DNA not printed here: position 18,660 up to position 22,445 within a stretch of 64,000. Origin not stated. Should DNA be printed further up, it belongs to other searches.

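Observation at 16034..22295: Periplasmic NXR-lineage molybdoenzyme in a denitrification-like context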

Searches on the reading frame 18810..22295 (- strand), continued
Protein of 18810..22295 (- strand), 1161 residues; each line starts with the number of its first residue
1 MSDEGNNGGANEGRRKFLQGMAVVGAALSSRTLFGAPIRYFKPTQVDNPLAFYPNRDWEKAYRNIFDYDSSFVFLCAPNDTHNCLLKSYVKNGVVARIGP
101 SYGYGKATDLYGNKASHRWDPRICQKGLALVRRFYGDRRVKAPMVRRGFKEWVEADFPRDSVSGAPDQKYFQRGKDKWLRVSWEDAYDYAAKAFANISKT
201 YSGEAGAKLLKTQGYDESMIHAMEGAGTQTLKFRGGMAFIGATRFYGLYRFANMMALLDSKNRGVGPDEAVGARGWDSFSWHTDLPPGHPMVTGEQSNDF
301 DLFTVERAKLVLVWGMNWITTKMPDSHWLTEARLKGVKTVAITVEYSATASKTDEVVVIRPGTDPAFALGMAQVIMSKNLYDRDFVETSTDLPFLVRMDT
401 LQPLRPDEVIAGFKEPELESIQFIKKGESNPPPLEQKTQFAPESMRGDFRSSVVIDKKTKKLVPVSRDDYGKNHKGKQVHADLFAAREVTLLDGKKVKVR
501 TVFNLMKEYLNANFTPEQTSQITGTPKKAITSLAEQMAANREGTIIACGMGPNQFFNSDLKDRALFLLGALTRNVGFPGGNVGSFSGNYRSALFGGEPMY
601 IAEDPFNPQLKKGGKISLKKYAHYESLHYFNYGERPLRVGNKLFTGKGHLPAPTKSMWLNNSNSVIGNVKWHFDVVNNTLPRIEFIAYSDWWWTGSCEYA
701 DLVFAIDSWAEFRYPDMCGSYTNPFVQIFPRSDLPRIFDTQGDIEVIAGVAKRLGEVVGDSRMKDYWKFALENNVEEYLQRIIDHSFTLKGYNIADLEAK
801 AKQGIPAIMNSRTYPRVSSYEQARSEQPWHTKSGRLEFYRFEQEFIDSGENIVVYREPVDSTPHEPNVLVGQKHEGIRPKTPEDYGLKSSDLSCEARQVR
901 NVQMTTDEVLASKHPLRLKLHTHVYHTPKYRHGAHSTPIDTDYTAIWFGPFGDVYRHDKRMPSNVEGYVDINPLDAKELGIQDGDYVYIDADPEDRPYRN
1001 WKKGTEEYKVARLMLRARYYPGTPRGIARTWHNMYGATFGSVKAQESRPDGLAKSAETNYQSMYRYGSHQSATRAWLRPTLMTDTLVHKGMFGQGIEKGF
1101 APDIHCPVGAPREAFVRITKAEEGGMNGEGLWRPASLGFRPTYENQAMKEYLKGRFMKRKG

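Call 11: find_homologous_proteins(query=window:18810-22295:-, max_evalue=1e-20)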
Query window:18810-22295:- (1161 aa): 2738 proteins with E <= 1e-20 among 8000 candidates; the best 120 are listed.
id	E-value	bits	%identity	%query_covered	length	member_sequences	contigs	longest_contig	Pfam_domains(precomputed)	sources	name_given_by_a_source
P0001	0.0e+0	2598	93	100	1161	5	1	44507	PF00384.28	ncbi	-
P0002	0.0e+0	2364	84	100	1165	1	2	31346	PF00384.28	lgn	-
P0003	0.0e+0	2234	79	100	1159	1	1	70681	PF00384.28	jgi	-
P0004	0.0e+0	2208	79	100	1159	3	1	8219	PF00384.28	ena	-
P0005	0.0e+0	2206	78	100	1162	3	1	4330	PF00384.28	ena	-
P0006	0.0e+0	2205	78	99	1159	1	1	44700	PF00384.28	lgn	-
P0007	0.0e+0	2205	79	99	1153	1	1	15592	PF00384.28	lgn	-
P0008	0.0e+0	2196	78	100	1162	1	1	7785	PF00384.28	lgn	-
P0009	0.0e+0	2191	77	100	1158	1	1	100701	PF00384.28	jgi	-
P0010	0.0e+0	2191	77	100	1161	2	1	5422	PF00384.28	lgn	-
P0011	0.0e+0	2187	77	100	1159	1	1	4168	PF00384.28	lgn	-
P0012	0.0e+0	2186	77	100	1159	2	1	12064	PF00384.28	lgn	-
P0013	0.0e+0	2184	77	100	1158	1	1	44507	PF00384.28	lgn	-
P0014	0.0e+0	2175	78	99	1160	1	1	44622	PF00384.28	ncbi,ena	-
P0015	0.0e+0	2174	77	100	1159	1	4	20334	PF00384.28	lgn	-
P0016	0.0e+0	2168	77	99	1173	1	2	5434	PF00384.28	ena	-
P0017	0.0e+0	2166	76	100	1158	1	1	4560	PF00384.28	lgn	-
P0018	0.0e+0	2166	77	100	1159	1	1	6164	PF00384.28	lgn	-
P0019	0.0e+0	2160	76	99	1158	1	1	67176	PF00384.28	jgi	jgi:nitrate reductase alpha subunit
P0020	0.0e+0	2159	76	99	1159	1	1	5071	PF00384.28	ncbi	-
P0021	0.0e+0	2151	76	99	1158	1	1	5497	PF00384.28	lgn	-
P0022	0.0e+0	2149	76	99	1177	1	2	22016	PF00384.28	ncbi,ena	ncbi:MAG: molybdopterin-dependent oxidoreductase [Bdellovibrionota bacterium]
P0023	0.0e+0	2147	76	100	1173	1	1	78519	PF00384.28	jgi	jgi:nitrate reductase alpha subunit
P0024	0.0e+0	2146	76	100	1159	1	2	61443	PF00384.28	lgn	-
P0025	0.0e+0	2145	76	99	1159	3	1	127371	PF00384.28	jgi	jgi:nitrate reductase alpha subunit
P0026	0.0e+0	2142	75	99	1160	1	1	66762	PF00384.28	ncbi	-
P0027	0.0e+0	2136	76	100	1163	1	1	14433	PF00384.28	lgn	-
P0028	0.0e+0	2135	76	98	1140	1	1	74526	PF00384.28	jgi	jgi:nitrate reductase alpha subunit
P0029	0.0e+0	2134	76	99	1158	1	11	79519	PF00384.28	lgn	-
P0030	0.0e+0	2132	75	100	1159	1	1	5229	PF00384.28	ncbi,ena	-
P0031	0.0e+0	2131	75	100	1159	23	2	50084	PF00384.28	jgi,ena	-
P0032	0.0e+0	2131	75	99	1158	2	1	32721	PF00384.28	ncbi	-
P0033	0.0e+0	2130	76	99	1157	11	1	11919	PF00384.28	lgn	-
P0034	0.0e+0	2127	75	100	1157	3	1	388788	PF00384.28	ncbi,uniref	ncbi:molybdopterin-dependent oxidoreductase [Bdellovibrio sp.]|uniref:molybdopterin-dependent oxidor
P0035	0.0e+0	2122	75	99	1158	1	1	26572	PF00384.28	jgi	jgi:nitrate reductase alpha subunit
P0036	0.0e+0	2118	75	99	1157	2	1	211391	PF00384.28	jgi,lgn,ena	-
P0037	0.0e+0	2115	75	99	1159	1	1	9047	PF00384.28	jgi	jgi:nitrate reductase / nitrite oxidoreductase, alpha subunit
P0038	0.0e+0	2114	74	100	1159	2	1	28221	PF00384.28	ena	-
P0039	0.0e+0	2109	74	100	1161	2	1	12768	PF00384.28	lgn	-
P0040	0.0e+0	2103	75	99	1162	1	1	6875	PF10518.15,PF00384.28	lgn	-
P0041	0.0e+0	2102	73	100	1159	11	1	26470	PF00384.28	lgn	-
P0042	0.0e+0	2100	74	99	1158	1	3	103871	PF00384.28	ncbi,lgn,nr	ncbi:MAG: molybdopterin-dependent oxidoreductase [Deltaproteobacteria bacterium]|nr:molybdopterin-de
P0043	0.0e+0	2099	74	100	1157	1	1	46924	PF00384.28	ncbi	-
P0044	0.0e+0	2098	74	99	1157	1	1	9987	PF00384.28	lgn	-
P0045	0.0e+0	2097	74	99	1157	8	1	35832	PF00384.28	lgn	-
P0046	0.0e+0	2093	73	100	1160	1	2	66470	PF00384.28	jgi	jgi:nitrate reductase alpha subunit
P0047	0.0e+0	2091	75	98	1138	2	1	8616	PF00384.28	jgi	-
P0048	0.0e+0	2091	74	99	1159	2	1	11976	PF00384.28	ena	-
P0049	0.0e+0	2089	73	100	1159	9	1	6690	PF00384.28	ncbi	-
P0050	0.0e+0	2087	74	99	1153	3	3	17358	PF00384.28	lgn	-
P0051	0.0e+0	2087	74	99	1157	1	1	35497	PF00384.28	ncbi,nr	ncbi:MAG: molybdopterin-dependent oxidoreductase [Oligoflexia bacterium]|nr:molybdopterin-dependent 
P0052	0.0e+0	2087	74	99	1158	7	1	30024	PF00384.28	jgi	jgi:nitrate reductase alpha subunit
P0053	0.0e+0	2085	73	99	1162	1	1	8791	PF00384.28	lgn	-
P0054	0.0e+0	2082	74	100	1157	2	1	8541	PF00384.28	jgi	jgi:nitrate reductase alpha subunit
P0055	0.0e+0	2081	74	99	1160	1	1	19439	PF00384.28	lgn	-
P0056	0.0e+0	2077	74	99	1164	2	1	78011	PF00384.28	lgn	-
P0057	0.0e+0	2075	74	100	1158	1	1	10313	PF00384.28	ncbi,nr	ncbi:MAG: molybdopterin-dependent oxidoreductase [Oligoflexia bacterium]|nr:molybdopterin-dependent 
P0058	0.0e+0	2074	73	100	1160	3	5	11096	PF00384.28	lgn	-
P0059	0.0e+0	2074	73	99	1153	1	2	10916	PF00384.28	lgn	-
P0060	0.0e+0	2074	74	100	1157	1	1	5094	PF00384.28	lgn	-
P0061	0.0e+0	2073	73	100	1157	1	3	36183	PF00384.28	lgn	-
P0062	0.0e+0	2073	73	99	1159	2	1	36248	PF00384.28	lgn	-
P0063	0.0e+0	2071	72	99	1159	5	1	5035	PF00384.28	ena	-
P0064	0.0e+0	2070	73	100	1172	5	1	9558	PF00384.28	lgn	-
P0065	0.0e+0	2067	73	99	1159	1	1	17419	PF00384.28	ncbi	ncbi:MAG: molybdopterin-dependent oxidoreductase [Planctomycetota bacterium]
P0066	0.0e+0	2067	72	100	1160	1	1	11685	PF00384.28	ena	-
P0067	0.0e+0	2064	73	99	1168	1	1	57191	PF00384.28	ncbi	-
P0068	0.0e+0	2053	73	99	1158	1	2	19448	PF00384.28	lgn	-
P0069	0.0e+0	2052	72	100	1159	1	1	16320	PF00384.28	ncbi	-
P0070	0.0e+0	2047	72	100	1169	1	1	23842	PF00384.28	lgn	-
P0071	0.0e+0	2042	72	99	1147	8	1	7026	PF00384.28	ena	-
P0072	0.0e+0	2041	73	99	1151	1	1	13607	PF00384.28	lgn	-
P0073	0.0e+0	2041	72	99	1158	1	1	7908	PF00384.28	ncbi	-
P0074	0.0e+0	2040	72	99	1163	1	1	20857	PF00384.28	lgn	-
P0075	0.0e+0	2040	72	99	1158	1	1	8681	PF00384.28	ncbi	-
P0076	0.0e+0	2038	71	99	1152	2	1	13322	PF00384.28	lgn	-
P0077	0.0e+0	2035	71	99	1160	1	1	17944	PF00384.28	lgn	-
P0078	0.0e+0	2034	72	99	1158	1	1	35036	PF00384.28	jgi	jgi:nitrate reductase alpha subunit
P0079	0.0e+0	2032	72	99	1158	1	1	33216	PF00384.28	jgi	jgi:nitrate reductase alpha subunit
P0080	0.0e+0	2032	71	99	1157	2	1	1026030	PF00384.28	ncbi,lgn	-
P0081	0.0e+0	2031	72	99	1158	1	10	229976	PF00384.28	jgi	jgi:nitrate reductase alpha subunit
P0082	0.0e+0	2028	72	99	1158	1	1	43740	PF00384.28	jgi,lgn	jgi:nitrate reductase alpha subunit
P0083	0.0e+0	2018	73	99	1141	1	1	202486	PF00384.28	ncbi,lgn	-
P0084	0.0e+0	2017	71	99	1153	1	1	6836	PF00384.28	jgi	-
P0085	0.0e+0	2007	71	99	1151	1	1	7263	PF00384.28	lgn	-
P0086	0.0e+0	2007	73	99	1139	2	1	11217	PF00384.28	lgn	-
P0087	0.0e+0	2007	71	100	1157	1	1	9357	PF00384.28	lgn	-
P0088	0.0e+0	2007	72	99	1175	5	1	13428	PF00384.28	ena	-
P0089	0.0e+0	2005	72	99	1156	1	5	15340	PF00384.28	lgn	-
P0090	0.0e+0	2005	70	99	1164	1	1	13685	PF00384.28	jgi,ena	-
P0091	0.0e+0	2000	71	99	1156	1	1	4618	PF00384.28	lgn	-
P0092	0.0e+0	2000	71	99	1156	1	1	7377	PF00384.28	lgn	-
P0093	0.0e+0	1997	71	99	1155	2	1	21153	PF00384.28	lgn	-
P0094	0.0e+0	1997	71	100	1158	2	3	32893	PF00384.28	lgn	-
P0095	0.0e+0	1984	72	99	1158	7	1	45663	PF00384.28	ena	-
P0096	0.0e+0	1984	71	99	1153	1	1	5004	PF00384.28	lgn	-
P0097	0.0e+0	1982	70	99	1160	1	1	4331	PF00384.28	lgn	-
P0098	0.0e+0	1980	70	100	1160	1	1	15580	PF00384.28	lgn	-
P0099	0.0e+0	1979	70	99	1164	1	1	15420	PF00384.28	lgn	-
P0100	0.0e+0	1978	70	100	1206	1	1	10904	PF00384.28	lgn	-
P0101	0.0e+0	1978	71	99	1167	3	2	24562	PF00384.28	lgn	-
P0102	0.0e+0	1976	70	99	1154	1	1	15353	PF00384.28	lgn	-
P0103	0.0e+0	1975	71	97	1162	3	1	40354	PF00384.28,PF01568.28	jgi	jgi:nitrate reductase / nitrite oxidoreductase, alpha subunit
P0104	0.0e+0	1974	70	99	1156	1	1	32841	PF00384.28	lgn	-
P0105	0.0e+0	1973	70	100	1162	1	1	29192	PF00384.28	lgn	-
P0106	0.0e+0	1971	69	100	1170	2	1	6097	PF00384.28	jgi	-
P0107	0.0e+0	1971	71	99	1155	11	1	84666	PF00384.28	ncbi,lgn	-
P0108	0.0e+0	1965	70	99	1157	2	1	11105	PF00384.28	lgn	-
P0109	0.0e+0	1964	71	99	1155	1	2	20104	PF00384.28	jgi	jgi:nitrate reductase alpha subunit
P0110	0.0e+0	1963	69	99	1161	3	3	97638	PF00384.28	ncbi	ncbi:MAG: molybdopterin-dependent oxidoreductase [Pseudobdellovibrionaceae bacterium]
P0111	0.0e+0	1962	70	99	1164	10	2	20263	PF00384.28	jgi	jgi:nitrate reductase alpha subunit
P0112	0.0e+0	1962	68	99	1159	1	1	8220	PF00384.28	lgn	-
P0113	0.0e+0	1962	70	99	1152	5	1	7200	PF00384.28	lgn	-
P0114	0.0e+0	1962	70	99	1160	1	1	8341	PF00384.28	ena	-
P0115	0.0e+0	1959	70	99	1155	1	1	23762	PF00384.28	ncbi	-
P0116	0.0e+0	1957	70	99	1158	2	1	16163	PF00384.28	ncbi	-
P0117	0.0e+0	1955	70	99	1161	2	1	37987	PF00384.28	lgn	-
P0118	0.0e+0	1953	70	99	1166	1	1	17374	PF00384.28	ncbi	ncbi:MAG: molybdopterin-dependent oxidoreductase [Myxococcota bacterium]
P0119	0.0e+0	1951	69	99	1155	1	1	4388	PF00384.28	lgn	-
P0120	0.0e+0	1951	69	100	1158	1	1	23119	PF00384.28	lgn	-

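Call 19: find_encoding_contigs(protein=P0034, flank=10000, max_places=2)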
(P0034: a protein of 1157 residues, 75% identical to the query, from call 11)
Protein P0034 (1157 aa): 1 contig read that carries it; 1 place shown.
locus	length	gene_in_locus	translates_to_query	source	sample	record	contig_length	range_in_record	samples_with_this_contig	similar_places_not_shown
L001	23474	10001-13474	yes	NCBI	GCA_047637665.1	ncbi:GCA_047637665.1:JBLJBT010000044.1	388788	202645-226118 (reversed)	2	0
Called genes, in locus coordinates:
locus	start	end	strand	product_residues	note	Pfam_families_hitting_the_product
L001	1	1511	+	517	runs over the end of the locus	PF00595:PDZ, PF13180:PDZ_2, PF17820:PDZ_6, PF03572:Peptidase_S41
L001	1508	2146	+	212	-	PF02230:Abhydrolase_2, PF12146:Hydrolase_4 (faint)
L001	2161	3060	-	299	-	PF02775:TPP_enzyme_C, PF12367:PFO_beta_C (faint)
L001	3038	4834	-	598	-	PF01558:POR, PF01855:POR_N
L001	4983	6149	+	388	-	PF02771:Acyl-CoA_dh_N, PF02770:Acyl-CoA_dh_M, PF00441:Acyl-CoA_dh_1, PF08028:Acyl-CoA_dh_2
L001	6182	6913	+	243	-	PF13531:SBP_bac_11, PF01547:SBP_bac_1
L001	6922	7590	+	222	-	PF00528:BPD_transp_1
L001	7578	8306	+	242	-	PF02463:SMC_N (faint), PF00005:ABC_tran, PF13304:AAA_21 (faint)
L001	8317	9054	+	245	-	PF00027:cNMP_binding, PF13545:HTH_Crp_2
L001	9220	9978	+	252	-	-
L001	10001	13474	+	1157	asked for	PF00384:Molybdopterin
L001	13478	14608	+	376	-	PF13187:Fer4_9 (faint), PF12797:Fer4_2 (faint), PF12838:Fer4_7, PF13237:Fer4_10, PF13247:Fer4_11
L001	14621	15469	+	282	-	PF09459:EB_dh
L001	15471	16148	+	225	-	PF02613:Nitrate_red_del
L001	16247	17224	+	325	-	PF13353:Fer4_12, PF04055:Radical_SAM, PF06463:Mob_synth_C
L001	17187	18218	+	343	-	PF01967:MoaC, PF00994:MoCF_biosynth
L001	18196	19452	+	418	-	PF03453:MoeA_N, PF00994:MoCF_biosynth, PF03454:MoeA_C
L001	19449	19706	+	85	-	-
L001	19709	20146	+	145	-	PF02391:MoaE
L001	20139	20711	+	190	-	PF12804:NTP_transf_3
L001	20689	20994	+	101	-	PF22668:DUF7009 (weak)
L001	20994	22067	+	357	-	PF00899:ThiF, PF00581:Rhodanese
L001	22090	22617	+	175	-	PF00174:Oxidored_molyb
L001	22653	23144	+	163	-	-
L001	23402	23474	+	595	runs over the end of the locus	PF08376:NIT, PF00015:MCPsignal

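Call 21: find_encoding_contigs(protein=P0080, flank=10000, max_places=2)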
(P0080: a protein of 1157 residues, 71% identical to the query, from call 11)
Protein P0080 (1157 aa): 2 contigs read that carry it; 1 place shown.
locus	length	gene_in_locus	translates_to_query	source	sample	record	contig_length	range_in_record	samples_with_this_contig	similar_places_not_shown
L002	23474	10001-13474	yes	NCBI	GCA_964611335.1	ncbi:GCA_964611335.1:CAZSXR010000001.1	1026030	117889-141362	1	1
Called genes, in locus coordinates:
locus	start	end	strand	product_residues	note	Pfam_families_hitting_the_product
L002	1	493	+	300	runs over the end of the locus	-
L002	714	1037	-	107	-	PF03992:ABM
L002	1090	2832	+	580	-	PF02776:TPP_enzyme_N, PF00205:TPP_enzyme_M, PF02775:TPP_enzyme_C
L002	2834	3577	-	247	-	PF01925:TauE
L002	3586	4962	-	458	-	PF02391:MoaE, PF00899:ThiF, PF00581:Rhodanese (faint)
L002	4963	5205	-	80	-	PF02597:ThiS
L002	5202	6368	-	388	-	PF03205:MobB, PF12804:NTP_transf_3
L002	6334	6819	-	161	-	PF01967:MoaC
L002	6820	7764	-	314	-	PF04055:Radical_SAM, PF13353:Fer4_12, PF06463:Mob_synth_C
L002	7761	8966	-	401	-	PF03453:MoeA_N, PF00994:MoCF_biosynth, PF03454:MoeA_C (weak)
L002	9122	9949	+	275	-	-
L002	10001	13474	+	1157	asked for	PF00384:Molybdopterin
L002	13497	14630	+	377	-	PF13187:Fer4_9 (faint), PF12797:Fer4_2 (weak), PF12837:Fer4_6 (faint), PF12838:Fer4_7, PF13237:Fer4_10, PF13247:Fer4_11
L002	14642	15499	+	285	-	PF09459:EB_dh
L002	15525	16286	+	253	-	PF02613:Nitrate_red_del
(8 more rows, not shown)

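Call 32: find_encoding_contigs(protein=P0001, flank=10000, max_places=2)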
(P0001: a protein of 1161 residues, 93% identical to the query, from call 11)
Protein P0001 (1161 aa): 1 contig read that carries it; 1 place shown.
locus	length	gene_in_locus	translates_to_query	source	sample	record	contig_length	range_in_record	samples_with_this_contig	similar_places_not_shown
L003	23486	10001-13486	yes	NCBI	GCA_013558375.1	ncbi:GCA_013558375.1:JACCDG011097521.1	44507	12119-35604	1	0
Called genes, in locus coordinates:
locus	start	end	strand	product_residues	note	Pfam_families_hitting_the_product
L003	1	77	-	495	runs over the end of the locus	PF07731:Cu-oxidase_2 (faint), PF07732:Cu-oxidase_3, PF00127:Copper-bind (faint), PF00034:Cytochrom_C, PF13442:Cytochrome_CBB3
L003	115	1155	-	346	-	PF13505:OMP_b-brl (faint), PF13557:Phenol_MetA_deg (faint)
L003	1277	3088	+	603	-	PF00282:Pyridoxal_deC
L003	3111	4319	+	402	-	PF08447:PAS_3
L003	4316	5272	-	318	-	PF14378:PAP2_3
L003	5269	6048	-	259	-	PF04055:Radical_SAM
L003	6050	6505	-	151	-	PF08859:DGC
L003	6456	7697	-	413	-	PF05940:NnrS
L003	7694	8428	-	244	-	PF00027:cNMP_binding, PF13545:HTH_Crp_2 (weak)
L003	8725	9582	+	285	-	-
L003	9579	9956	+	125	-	-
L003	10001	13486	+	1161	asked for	PF00384:Molybdopterin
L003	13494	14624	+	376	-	PF13187:Fer4_9 (faint), PF12797:Fer4_2 (faint), PF12837:Fer4_6 (faint), PF12838:Fer4_7, PF13237:Fer4_10, PF13247:Fer4_11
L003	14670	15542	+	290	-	PF09459:EB_dh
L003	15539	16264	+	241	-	PF02613:Nitrate_red_del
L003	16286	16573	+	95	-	PF02416:TatA_B_E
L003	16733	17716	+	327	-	PF04055:Radical_SAM, PF06463:Mob_synth_C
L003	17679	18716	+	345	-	PF01967:MoaC, PF00994:MoCF_biosynth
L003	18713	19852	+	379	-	PF16983:MFS_MOT1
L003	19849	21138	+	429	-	PF03453:MoeA_N, PF00994:MoCF_biosynth, PF03454:MoeA_C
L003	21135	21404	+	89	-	-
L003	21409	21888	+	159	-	PF02391:MoaE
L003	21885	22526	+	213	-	PF12804:NTP_transf_3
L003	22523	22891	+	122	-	PF22668:DUF7009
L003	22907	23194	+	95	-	PF10006:DUF2249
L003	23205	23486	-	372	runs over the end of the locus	PF00899:ThiF, PF00581:Rhodanese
